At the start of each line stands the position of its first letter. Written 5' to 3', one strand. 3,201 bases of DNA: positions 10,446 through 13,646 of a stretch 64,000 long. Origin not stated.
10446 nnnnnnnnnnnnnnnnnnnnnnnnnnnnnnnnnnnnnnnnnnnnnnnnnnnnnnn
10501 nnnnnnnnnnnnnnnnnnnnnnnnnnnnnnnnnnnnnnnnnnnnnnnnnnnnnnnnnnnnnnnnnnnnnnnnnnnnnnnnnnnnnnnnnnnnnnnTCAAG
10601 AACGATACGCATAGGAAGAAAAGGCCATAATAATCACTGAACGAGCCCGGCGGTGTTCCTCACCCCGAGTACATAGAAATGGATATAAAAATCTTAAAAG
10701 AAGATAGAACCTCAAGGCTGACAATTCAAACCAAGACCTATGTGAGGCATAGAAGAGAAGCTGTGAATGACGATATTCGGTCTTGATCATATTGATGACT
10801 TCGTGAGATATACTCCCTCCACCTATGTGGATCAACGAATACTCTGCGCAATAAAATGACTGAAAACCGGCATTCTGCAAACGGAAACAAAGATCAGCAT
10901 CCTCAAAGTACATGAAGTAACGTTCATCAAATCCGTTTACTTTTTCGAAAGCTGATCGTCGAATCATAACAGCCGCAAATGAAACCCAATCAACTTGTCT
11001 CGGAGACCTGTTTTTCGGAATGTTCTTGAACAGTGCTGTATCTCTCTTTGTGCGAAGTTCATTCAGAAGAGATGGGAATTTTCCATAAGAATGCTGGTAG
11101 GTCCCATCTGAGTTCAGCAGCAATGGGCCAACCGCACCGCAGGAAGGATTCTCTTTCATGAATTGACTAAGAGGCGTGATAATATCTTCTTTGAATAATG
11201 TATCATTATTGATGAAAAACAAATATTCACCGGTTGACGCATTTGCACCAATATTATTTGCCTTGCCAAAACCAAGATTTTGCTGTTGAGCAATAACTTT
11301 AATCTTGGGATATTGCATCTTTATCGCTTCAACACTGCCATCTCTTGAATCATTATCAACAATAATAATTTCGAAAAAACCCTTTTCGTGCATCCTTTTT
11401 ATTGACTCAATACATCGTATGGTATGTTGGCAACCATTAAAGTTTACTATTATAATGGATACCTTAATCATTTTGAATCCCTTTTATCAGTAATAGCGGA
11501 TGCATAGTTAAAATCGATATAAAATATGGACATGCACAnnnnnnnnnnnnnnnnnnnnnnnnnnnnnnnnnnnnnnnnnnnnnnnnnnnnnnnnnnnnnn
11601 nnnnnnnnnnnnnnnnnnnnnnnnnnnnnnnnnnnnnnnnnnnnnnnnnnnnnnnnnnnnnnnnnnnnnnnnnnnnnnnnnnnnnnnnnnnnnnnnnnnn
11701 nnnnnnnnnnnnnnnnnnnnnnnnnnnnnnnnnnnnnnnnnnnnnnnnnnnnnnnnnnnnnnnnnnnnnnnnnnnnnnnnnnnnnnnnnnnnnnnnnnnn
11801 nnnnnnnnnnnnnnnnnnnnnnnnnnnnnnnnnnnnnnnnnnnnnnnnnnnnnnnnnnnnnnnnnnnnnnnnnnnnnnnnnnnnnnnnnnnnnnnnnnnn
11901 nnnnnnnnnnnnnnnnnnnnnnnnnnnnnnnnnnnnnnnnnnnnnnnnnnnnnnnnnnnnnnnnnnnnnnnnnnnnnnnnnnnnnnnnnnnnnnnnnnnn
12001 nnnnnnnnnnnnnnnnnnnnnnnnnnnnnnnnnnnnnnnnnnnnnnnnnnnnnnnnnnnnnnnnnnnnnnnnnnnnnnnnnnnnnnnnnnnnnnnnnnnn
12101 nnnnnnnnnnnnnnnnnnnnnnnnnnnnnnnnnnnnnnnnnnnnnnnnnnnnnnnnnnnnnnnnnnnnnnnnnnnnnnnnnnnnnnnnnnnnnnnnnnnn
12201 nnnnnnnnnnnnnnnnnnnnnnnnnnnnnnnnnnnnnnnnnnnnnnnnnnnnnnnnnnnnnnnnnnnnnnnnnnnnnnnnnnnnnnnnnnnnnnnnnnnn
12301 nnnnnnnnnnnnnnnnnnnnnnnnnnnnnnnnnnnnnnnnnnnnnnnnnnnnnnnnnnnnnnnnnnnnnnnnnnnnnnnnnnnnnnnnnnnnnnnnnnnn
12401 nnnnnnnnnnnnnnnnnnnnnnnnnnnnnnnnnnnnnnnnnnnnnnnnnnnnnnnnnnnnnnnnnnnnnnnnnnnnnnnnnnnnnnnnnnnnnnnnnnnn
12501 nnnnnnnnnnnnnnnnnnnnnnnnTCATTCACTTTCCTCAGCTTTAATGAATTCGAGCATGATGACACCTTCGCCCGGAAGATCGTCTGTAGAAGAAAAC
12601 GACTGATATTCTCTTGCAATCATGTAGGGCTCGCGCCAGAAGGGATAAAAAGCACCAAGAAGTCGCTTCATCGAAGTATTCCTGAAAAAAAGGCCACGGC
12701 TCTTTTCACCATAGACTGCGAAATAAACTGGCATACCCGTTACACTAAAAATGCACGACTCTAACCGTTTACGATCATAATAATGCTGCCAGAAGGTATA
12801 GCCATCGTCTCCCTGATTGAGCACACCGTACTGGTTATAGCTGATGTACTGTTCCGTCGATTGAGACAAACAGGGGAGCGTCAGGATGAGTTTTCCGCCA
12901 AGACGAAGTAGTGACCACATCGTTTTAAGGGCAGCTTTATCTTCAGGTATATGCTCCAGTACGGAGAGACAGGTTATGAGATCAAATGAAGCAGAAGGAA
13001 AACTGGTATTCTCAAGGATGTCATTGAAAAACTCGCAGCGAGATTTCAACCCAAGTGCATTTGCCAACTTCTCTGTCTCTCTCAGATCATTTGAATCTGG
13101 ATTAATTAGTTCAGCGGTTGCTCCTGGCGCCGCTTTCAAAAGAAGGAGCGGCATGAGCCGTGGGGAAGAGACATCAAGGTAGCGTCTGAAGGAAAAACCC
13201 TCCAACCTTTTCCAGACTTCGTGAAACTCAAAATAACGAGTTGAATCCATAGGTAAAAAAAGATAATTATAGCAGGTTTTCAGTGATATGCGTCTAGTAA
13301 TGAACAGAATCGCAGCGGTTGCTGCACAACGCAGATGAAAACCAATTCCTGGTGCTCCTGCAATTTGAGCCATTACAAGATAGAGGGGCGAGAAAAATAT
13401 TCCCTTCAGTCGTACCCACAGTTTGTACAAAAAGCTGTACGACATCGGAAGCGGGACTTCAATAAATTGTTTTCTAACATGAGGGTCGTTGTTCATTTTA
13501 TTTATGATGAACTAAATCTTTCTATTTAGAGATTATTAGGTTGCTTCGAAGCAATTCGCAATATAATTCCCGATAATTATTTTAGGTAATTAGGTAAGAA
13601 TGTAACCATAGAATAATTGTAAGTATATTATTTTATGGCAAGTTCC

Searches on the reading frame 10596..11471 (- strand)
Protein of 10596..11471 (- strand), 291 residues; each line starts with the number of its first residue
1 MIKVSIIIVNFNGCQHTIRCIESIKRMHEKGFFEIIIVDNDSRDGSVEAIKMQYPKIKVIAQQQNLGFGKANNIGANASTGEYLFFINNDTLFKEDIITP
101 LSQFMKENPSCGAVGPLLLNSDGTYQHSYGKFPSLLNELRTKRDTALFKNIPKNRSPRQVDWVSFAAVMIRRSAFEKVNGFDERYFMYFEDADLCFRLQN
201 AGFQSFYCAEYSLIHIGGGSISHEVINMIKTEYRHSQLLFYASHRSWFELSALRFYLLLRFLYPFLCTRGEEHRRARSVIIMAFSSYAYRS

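Call 9: search_protein_families(library=pfam, proteins=[window:10596-11471:-])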
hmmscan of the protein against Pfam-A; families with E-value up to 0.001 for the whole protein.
window:10596-11471:- (291 aa): 6 families
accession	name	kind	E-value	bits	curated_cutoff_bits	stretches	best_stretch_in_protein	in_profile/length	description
PF00535.33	Glycos_transf_2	-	1.3e-26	94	23.3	1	5-177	1-166/168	Glycosyl transferase family 2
PF13641.12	Glyco_tranf_2_3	-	4.5e-12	46.9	27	1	4-210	3-206/230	Glycosyltransferase like family 2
PF10111.15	Glyco_tranf_2_2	-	5.9e-10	39.5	27.3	1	31-201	28-202/276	Glycosyltransferase like family 2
PF13632.12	Glyco_trans_2_3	-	4.6e-07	30.3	27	1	85-262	3-173/198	Glycosyl transferase family group 2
PF02709.20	Glyco_transf_7C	-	1e-05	25.5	23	1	168-204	24-61/78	N-terminal domain of galactosyltransferase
PF13712.12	Glyco_tranf_2_5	-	4.3e-05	23.8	27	1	59-205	32-177/210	Glycosyltransferase like family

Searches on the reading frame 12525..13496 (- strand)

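Call 9: search_protein_families(library=pfam, proteins=[window:12525-13496:-])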
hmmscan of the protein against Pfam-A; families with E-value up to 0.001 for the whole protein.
window:12525-13496:- (323 aa): 5 families
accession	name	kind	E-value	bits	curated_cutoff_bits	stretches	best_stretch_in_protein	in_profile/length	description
PF08241.18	Methyltransf_11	-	1.3e-08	35.8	21.2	1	130-205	23-95/95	Methyltransferase domain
PF13489.12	Methyltransf_23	-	7.6e-08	32.7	27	1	161-243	72-148/164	Methyltransferase domain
PF08242.18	Methyltransf_12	-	9.1e-08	33.2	30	1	124-203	19-98/98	Methyltransferase domain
PF13649.12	Methyltransf_25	-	2e-07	32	27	1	126-201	22-97/97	Methyltransferase domain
PF13847.12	Methyltransf_31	-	9.9e-06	25.7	27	1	137-212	40-117/145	Methyltransferase domain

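Call 10: search_protein_families(library=ncbifam, proteins=[window:12525-13496:-])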
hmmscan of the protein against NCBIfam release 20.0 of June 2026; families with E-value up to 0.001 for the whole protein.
window:12525-13496:- (323 aa): 4 families
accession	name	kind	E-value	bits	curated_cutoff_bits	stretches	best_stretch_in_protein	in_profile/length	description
TIGR01983.1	UbiG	equivalog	2.9e-05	23.5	102.95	1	155-206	100-152/228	bifunctional 2-polyprenyl-6-hydroxyphenol methylase/3-demethylubiquinol 3-O-methyltransferase UbiG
NF001242.0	PRK00216.1-3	equivalog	6.5e-05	22.5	351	1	127-205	95-175/258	bifunctional demethylmenaquinone methyltransferase/2-methoxy-6-polyprenyl-1,4-benzoquinol methylase UbiE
NF041536.1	ArsM_DUF2284_UU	exception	0.0001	20.8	575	1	141-213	117-188/459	arsenite methyltransferase/DUF2284 domain selenoprotein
NF043040.1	corrin_prot_MT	hypoth_equivalog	0.00045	19.7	180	1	120-206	58-148/216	corrinoid protein-associated methyltransferase CpaM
